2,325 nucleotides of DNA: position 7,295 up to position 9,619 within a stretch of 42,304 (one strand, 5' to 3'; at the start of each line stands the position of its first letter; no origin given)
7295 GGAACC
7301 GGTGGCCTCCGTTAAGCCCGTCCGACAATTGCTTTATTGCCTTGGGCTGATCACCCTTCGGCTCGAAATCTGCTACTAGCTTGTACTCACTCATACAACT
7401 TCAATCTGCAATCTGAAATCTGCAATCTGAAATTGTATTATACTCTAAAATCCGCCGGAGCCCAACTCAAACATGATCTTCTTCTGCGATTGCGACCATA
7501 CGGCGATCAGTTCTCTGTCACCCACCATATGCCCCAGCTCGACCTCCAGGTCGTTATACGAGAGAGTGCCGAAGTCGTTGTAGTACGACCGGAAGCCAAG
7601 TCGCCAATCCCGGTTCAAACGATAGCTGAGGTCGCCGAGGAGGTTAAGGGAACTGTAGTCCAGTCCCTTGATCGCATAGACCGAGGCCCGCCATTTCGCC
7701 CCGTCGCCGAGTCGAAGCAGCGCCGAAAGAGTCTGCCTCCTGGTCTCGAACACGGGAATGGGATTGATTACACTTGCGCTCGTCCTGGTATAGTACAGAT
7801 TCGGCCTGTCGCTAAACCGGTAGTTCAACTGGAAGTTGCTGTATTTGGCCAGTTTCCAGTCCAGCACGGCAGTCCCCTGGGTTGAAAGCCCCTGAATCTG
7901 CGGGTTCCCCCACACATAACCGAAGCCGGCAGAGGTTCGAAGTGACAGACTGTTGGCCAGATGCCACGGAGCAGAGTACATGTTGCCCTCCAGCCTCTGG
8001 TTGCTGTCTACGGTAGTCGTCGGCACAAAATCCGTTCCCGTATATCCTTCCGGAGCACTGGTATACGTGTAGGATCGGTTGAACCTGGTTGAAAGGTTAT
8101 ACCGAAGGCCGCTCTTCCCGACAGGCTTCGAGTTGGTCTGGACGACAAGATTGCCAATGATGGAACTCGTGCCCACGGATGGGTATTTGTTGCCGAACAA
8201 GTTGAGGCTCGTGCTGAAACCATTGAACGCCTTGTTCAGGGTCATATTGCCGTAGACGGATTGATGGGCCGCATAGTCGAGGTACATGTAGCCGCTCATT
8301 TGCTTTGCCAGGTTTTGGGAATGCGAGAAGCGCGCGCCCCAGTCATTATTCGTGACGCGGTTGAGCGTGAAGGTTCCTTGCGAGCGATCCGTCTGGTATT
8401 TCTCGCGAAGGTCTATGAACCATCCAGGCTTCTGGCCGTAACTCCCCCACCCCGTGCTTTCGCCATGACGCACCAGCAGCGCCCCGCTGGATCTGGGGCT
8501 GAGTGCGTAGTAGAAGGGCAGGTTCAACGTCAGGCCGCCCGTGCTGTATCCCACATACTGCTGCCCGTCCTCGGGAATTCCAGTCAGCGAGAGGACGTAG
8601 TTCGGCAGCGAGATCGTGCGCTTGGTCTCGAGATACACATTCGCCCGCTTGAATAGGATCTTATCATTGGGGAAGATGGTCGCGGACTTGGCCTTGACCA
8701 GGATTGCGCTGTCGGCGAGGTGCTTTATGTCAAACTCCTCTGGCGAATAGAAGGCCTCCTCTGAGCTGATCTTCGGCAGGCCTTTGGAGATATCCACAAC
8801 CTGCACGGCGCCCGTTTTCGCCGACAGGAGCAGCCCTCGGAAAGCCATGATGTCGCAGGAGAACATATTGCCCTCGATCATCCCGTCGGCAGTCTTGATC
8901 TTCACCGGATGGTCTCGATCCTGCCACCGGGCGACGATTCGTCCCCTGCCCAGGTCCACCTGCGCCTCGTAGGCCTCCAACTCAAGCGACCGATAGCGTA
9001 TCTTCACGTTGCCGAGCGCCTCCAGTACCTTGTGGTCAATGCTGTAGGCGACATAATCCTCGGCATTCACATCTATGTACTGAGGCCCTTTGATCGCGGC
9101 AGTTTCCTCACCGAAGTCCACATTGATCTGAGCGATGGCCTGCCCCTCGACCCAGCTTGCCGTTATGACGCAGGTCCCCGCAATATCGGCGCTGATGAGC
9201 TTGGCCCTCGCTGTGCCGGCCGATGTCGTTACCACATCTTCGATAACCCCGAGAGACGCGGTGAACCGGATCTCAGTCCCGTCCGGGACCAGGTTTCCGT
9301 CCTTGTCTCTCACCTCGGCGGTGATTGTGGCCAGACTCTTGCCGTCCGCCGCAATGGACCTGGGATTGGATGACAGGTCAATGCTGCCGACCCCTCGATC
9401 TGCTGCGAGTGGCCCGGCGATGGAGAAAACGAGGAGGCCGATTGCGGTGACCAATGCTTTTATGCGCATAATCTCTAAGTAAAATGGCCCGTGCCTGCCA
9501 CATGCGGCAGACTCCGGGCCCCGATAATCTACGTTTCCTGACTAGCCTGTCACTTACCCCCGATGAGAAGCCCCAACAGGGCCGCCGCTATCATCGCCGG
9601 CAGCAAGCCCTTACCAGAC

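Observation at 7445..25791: Seven-gene, all-secreted envelope operon: candidate undescribed surface-protein export/anchoring system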

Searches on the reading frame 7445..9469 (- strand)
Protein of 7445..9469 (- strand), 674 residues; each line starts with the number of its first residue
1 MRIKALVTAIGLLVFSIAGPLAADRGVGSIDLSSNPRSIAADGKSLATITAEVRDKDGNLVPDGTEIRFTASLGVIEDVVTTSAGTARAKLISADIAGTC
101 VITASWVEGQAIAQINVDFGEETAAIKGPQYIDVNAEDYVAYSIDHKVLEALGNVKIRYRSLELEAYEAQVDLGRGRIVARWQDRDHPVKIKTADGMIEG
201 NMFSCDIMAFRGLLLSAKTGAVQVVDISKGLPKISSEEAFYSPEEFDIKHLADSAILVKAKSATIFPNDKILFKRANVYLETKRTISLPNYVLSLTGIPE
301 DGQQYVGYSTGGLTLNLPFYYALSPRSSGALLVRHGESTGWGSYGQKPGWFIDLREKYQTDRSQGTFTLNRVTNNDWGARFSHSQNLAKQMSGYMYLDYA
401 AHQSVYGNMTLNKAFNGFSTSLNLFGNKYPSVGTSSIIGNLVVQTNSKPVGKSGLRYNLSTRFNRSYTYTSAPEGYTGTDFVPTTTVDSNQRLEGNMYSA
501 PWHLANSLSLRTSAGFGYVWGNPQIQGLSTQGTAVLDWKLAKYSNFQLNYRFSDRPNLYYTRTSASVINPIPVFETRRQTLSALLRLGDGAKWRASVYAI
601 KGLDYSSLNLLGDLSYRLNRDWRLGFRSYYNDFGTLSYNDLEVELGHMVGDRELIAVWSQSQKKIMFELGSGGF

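Call 4: search_protein_families(library=pfam, proteins=[window:7445-9469:-], max_evalue=0.1)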
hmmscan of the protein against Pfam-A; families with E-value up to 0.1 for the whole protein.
window:7445-9469:- (674 aa): 3 families
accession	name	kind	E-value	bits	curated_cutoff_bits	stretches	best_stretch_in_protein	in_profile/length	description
PF09134.16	Invasin_D3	-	4.6e-12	46.7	33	1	30-113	5-88/98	Invasin, domain 3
PF02369.22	Big_1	-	1e-10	42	34.9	1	30-119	2-92/93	Bacterial Ig-like domain (group 1)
PF18565.7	Glyco_hydro2_C5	-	7e-05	23.1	32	1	30-69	1-41/103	Glycoside hydrolase family 2 C-terminal domain 5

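Call 5: search_protein_families(library=ncbifam, proteins=[window:7445-9469:-], max_evalue=0.1)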
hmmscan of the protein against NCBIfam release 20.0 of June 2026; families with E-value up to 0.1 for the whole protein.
window:7445-9469:- (674 aa): 1 family
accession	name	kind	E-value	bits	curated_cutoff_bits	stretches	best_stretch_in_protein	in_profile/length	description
NF041463.1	GalB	equivalog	0.0012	16.7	900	1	30-86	772-827/869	beta-galactosidase GalB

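Call 6: find_homologous_proteins(query=window:7445-9469:-)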
Query window:7445-9469:- (674 aa): 109 proteins with E <= 0.001 among 8000 candidates.
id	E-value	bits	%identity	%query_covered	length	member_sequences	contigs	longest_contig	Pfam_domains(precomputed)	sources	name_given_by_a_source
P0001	0.0e+0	1484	97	100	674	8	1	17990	PF02369.23,PF09134.17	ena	-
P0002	0.0e+0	1144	74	100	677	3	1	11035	PF02369.23,PF09134.17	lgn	-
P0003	0.0e+0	1080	71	100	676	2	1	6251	PF02369.23,PF09134.17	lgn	-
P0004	0.0e+0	1049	71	100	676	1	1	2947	PF02369.23,PF09134.17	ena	-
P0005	0.0e+0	1043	69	100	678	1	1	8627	PF02369.23,PF09134.17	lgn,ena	-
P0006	2.0e-269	914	61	100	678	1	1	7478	PF02369.23,PF09134.17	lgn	-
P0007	3.6e-254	863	57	100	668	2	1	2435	PF02369.23,PF09134.17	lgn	-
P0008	2.0e-246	838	57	100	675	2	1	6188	PF02369.23,PF09134.17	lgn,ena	-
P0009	7.0e-246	836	57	100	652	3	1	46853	PF02369.23,PF09134.17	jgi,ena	-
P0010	1.3e-238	812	54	100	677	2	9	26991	PF02369.23,PF09134.17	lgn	-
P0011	1.6e-237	808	56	100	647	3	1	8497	PF02369.23,PF09134.17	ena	-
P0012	3.0e-237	807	54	100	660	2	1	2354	PF02369.23,PF09134.17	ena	-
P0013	1.1e-234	799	54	100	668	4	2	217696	PF02369.23,PF09134.17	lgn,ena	-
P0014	2.0e-233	795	56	100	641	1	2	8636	PF02369.23,PF09134.17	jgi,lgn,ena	-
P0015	1.4e-230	785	53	100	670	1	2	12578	PF02369.23,PF09134.17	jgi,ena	-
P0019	9.5e-214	730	52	100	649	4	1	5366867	PF02369.23,PF09134.17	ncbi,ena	-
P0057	2.8e-87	312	30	99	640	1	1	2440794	PF02369.23,PF09134.17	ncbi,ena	-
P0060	2.7e-82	295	30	95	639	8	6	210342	PF02369.23,PF09134.17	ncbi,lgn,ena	-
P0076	2.5e-60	223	29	95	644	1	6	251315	PF02369.23,PF09134.17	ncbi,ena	-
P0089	8.5e-42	161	27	96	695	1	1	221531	PF02369.23,PF09134.17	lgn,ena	-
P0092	2.1e-31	127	32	23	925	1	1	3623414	PF09134.17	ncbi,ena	-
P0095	5.2e-28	116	25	97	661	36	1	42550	PF02369.23,PF09134.17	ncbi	-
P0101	4.5e-24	103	27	60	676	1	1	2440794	PF09134.17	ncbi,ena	-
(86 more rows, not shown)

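Call 7: find_related_loci(query=window:7445-9469:-, collection=genome_contigs, flank=10000)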
Query window:7445-9469:- (674 aa) in genome_contigs; peptide patterns used: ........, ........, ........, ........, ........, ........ (x = any residue, [..] = any of these).
201 stretches matched a pattern; 7 encode a relative of the query (tblastn E <= 1e-3); 7 distinct loci.
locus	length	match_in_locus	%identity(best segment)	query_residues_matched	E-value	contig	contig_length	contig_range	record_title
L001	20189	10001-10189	40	3-67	8e-7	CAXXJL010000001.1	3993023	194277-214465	MAG: Bacteroidaceae bacterium isolate df2d7d49-e5db-4520-accc-3f86dccd64c9 genome assembly, contig: contig_1, whole geno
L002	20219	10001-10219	39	3-72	2e-6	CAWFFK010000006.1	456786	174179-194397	MAG: uncultured Bacteroidales bacterium isolate MFD02416.bin.2.233 genome assembly, contig: contig_20334, whole genome s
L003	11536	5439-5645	39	7-72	6e-6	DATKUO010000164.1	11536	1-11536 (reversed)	MAG TPA_asm: Bacteroidales bacterium isolate SMAG_U14109 k141_355425, whole genome shotgun sequence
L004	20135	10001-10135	51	29-72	7e-6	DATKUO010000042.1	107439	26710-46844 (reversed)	MAG TPA_asm: Bacteroidales bacterium isolate SMAG_U14109 k141_404800, whole genome shotgun sequence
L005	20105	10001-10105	63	39-72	1e-5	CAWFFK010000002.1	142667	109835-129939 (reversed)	MAG: uncultured Bacteroidales bacterium isolate MFD02416.bin.2.233 genome assembly, contig: contig_100813, whole genome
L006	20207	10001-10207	37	7-72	5e-5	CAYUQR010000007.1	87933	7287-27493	MAG TPA_asm: uncultured Rikenellaceae bacterium isolate binchicken_co129_657 genome assembly, contig: NODE_439_length_87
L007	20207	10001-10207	37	7-72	3e-5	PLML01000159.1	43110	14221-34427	MAG: Bacteroidales bacterium isolate fen_980 73.20120800_E3D.18_contig_8512, whole genome shotgun sequence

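Call 8: find_encoding_contigs(protein=P0019, flank=10000, max_places=2)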
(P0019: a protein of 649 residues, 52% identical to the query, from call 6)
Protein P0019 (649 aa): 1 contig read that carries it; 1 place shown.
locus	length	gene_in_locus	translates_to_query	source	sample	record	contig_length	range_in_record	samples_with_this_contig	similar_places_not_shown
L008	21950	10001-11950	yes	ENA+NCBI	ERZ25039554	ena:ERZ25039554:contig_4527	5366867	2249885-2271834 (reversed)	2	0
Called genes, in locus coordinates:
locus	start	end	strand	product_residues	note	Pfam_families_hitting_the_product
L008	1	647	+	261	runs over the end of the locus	-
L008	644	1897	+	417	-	-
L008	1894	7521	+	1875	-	-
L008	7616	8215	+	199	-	-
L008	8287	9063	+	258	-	-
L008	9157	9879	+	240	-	-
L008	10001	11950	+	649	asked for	PF02369:Big_1, PF09134:Invasin_D3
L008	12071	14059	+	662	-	PF04851:ResIII, PF17757:UvrB_inter, PF27431:UvrB_3rd, PF00271:Helicase_C, PF12344:UvrB, PF02151:UVR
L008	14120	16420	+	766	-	PF02838:Glyco_hydro_20b (weak)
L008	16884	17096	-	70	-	-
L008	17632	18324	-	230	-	PF01169:GDT1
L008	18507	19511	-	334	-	PF00532:Peripla_BP_1, PF13407:Peripla_BP_4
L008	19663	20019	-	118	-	PF02653:BPD_transp_2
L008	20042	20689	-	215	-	PF02653:BPD_transp_2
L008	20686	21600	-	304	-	PF02653:BPD_transp_2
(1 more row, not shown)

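Call 9: find_encoding_contigs(protein=P0057, flank=10000, max_places=2)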
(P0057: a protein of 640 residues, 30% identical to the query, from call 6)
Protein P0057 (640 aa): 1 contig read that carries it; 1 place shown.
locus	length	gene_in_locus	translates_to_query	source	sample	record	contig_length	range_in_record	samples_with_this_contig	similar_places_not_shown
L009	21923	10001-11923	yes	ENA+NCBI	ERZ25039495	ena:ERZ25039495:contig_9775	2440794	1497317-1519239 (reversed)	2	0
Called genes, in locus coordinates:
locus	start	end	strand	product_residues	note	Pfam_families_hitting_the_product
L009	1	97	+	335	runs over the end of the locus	-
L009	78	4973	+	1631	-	-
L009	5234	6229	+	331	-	-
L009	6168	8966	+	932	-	-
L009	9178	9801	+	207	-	-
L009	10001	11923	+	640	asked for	PF02369:Big_1, PF09134:Invasin_D3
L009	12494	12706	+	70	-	-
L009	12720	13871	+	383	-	PF13620:CarboxypepD_reg (faint)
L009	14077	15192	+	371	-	PF04851:ResIII, PF17757:UvrB_inter, PF27431:UvrB_3rd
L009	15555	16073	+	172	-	PF00271:Helicase_C (weak), PF12344:UvrB, PF02151:UVR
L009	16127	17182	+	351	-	PF01408:GFO_IDH_MocA, PF03447:NAD_binding_3 (weak), PF02894:GFO_IDH_MocA_C, PF22725:GFO_IDH_MocA_C3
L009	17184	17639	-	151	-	PF01850:PIN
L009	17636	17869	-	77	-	-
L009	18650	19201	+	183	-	PF00144:Beta-lactamase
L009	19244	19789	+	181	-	-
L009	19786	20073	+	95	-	-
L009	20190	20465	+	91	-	-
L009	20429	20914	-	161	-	-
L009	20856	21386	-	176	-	-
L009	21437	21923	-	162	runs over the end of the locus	-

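Call 28: predict_structure(alignment_id=A1)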
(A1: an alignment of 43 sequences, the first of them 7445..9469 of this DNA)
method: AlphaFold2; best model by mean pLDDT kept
length: 674 residues; sequences in the alignment: 43
mean_pLDDT: 77.8   pTM: 0.60
mean pLDDT of the five models: 77.8, 77.6, 77.5, 75.9, 74.5
residues with pLDDT >= 90: 128; 70-90: 395; 50-70: 93; < 50: 58
segments of 3 or more residues with pLDDT < 50: 16-26, 123-128, 298-304, 308-312, 338-343, 559-574, 670-674
pLDDT, mean of each block of 10 residues (from residue 1): 80 57 43 71 75 63 66 70 66 73 69 70 50 91 92 90 90 90 80 83 86 84 78 74 85 88 84 87 81 64 48 63 75 63 56 84 84 84 85 87 85 87 88 87 87 86 91 89 90 86 90 89 81 90 90 69 40 62 90 88 85 89 89 76 84 75 67 29
secondary structure, 60 per line:
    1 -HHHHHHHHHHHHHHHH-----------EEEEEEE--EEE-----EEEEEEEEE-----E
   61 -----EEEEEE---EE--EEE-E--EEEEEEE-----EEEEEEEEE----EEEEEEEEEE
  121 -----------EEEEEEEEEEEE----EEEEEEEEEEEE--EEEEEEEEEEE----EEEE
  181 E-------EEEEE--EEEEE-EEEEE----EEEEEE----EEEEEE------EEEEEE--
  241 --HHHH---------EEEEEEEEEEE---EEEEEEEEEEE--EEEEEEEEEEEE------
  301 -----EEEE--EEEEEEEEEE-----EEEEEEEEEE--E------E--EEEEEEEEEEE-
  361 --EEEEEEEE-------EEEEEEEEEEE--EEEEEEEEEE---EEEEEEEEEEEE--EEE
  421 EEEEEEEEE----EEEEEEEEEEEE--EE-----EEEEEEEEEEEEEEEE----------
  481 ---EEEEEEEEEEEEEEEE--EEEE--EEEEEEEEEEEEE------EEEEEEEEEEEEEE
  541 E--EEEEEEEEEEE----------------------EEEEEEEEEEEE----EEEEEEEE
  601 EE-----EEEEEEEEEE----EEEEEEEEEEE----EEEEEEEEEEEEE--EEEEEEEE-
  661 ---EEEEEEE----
elements in order (helices of 4 or more, strands of 3 or more residues): H2-17 E29-35 E38-40 E46-54 E66-71 E79-81 E86-92 E98-106 E111-120 E132-143 E148-159 E162-172 E177-181 E189-193 E196-200 E202-206 E211-216 E221-226 E233-238 H243-246 E256-266 E270-280 E283-294 E306-309 E312-321 E327-336 E349-359 E363-370 E378-388 E391-400 E404-415 E418-429 E434-445 E455-470 E484-499 E502-505 E508-520 E527-541 E544-554 E577-588 E593-602 E608-617 E622-632 E637-649 E652-659 E664-670

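Call 30: find_related_loci(query=A2, collection=genome_contigs, flank=10000)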
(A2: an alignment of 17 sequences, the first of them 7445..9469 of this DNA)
Query A2 (674 aa) in genome_contigs; peptide patterns used: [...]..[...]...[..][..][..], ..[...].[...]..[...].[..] (x = any residue, [..] = any of these).
23 stretches matched a pattern; 4 encode a relative of the query (tblastn E <= 1e-3); 4 distinct loci.
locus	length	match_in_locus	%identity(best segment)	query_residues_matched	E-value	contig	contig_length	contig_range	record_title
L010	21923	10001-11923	55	1-674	0e+0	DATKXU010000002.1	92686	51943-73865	MAG TPA_asm: Armatimonadota bacterium isolate SMAG_U14200 k141_4133661, whole genome shotgun sequence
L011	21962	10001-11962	51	1-674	0e+0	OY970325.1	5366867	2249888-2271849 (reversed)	MAG: uncultured Armatimonadetes bacterium isolate MFD05942.bin.1.84 genome assembly, chromosome: 1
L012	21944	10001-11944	51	1-674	0e+0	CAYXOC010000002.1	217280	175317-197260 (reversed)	MAG TPA_asm: uncultured bacterium isolate binchicken_co152_100 genome assembly, contig: NODE_48_length_217280_cov_14.158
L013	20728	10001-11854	27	30-671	1e-59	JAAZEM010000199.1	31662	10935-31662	MAG: Armatimonadota bacterium isolate AS09scLD_344 341830_AS09, whole genome shotgun sequence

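Call 32: fold_search(model_id=the predicted structure, library=pdb)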
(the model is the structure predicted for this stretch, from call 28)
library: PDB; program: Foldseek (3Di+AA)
matches with E <= 10: 913; with E <= 0.001: 139
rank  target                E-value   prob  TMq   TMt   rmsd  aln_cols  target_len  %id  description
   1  8h1s_C                9.5e-16  1.00  0.31  0.26  18.2       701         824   12  Crystal structure of apo-LptDE complex (released 2023-10-11)
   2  8h1s_A                1.4e-15  1.00  0.31  0.26  18.6       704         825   13  Crystal structure of apo-LptDE complex (released 2023-10-11)
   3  5iv9_A                2.2e-15  1.00  0.34  0.31  23.1       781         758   10  The LPS Transporter LptDE from Klebsiella pneumoniae, full-length (released 2016-05-18)
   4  4q35_A                3.5e-15  1.00  0.34  0.31  22.9       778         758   10  Structure of a membrane protein (released 2014-06-25)
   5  8h1r_A                1.2e-14  1.00  0.31  0.29  16.6       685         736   13  Crystal structure of LptDE-YifL complex (released 2023-10-25)
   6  8h1r_D                7.0e-14  1.00  0.30  0.27  23.6       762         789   13  Crystal structure of LptDE-YifL complex (released 2023-10-25)
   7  9ia5_A                1.2e-13  1.00  0.33  0.31  15.1       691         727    9  LpDEM from Escherichia coli (released 2025-12-10)
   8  9ia0_A                1.2e-13  1.00  0.33  0.31  21.7       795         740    8  LpDE from Escherichia coli (released 2025-12-10)
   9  9a39_MODEL_1_A        1.3e-13  1.00  0.32  0.29  16.6       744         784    9  Model of E. coli LptD by in-cell photo-crosslinking MS and deep learning (released 2023-02-24)
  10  9rpr_A                2.5e-13  1.00  0.32  0.30  14.7       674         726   10  Cryo-EM structure of LptDEM complex containing Shigella flexneri LptE and endogenous E. coli LptD and LptM (released 2025-12-10)
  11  9kn3_A                2.9e-13  1.00  0.33  0.31  22.8       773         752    8  Cryo-EM structure of LptDEM complex from Escherichia coli (released 2025-07-23)
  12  9rps_A                4.3e-12  1.00  0.32  0.30  21.0       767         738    9  Cryo-EM structure of Shigella flexneri LptDE in complex with RTP45 superinfection exclusion protein from RTP bacteriop (released 2025-12-10)
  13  9ia2_A                2.0e-11  1.00  0.33  0.31  15.0       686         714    9  LpDEM from Escherichia coli (released 2025-12-10)
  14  9fz5_A                4.9e-11  1.00  0.30  0.28  22.1       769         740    9  Cryo-EM structure of LptDE-YedD complex from Escherichia Coli (released 2025-04-09)
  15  7omm_A                9.8e-11  1.00  0.32  0.31  17.4       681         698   13  Cryo-EM structure of N. gonorhoeae LptDE in complex with ProMacrobodies (MBPs have not been built de novo) (released 2022-05-04)
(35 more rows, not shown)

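Call 35: search_protein_families(library=pfam, alignment_id=A1, max_evalue=1)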
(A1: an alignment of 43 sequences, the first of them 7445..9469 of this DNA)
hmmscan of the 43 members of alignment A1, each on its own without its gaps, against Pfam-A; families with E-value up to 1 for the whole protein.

A. member 1, window:7445-9469:- (674 aa): 3 families
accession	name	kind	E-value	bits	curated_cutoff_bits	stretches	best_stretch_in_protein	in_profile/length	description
PF09134.16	Invasin_D3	-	4.6e-12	46.7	33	1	30-113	5-88/98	Invasin, domain 3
PF02369.22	Big_1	-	1e-10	42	34.9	1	30-119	2-92/93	Bacterial Ig-like domain (group 1)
PF18565.7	Glyco_hydro2_C5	-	7e-05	23.1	32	1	30-69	1-41/103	Glycoside hydrolase family 2 C-terminal domain 5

B. families by the number of members that match (of 43 scanned): 17 families
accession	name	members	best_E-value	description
PF02369.22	Big_1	43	8.7e-13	Bacterial Ig-like domain (group 1)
PF09134.16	Invasin_D3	42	3.8e-15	Invasin, domain 3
PF18565.7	Glyco_hydro2_C5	37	1.6e-06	Glycoside hydrolase family 2 C-terminal domain 5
PF03968.19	LptD_N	5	3.7e-05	LptA/(LptD N-terminal domain) LPS transport protein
PF16640.11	Big_3_5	5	0.021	Bacterial Ig-like domain (group 3)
PF23666.2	Rcc01698_C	2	0.067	Rcc01698-like, C-terminal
PF07151.18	DUF1391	1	0.0081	Protein of unknown function (DUF1391)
PF05015.19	HigB-like_toxin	1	0.017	RelE-like toxin of type II toxin-antitoxin system HigB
PF02246.21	B1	1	0.024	Protein L b1 domain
PF10677.15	DUF2490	1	0.024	Protein of unknown function (DUF2490)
PF16329.10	Pestivirus_E2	1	0.03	Pestivirus envelope glycoprotein E2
PF03120.22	DNA_ligase_OB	1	0.031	NAD-dependent DNA ligase OB-fold domain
PF06835.18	LptC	1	0.042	Lipopolysaccharide-assembly, LptC-related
PF05229.21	SCPU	1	0.077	Spore Coat Protein U domain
PF21571.2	ArgZ-like_C_1st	1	0.11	Arginine dihydrolase ArgZ-like, C-terminal, first region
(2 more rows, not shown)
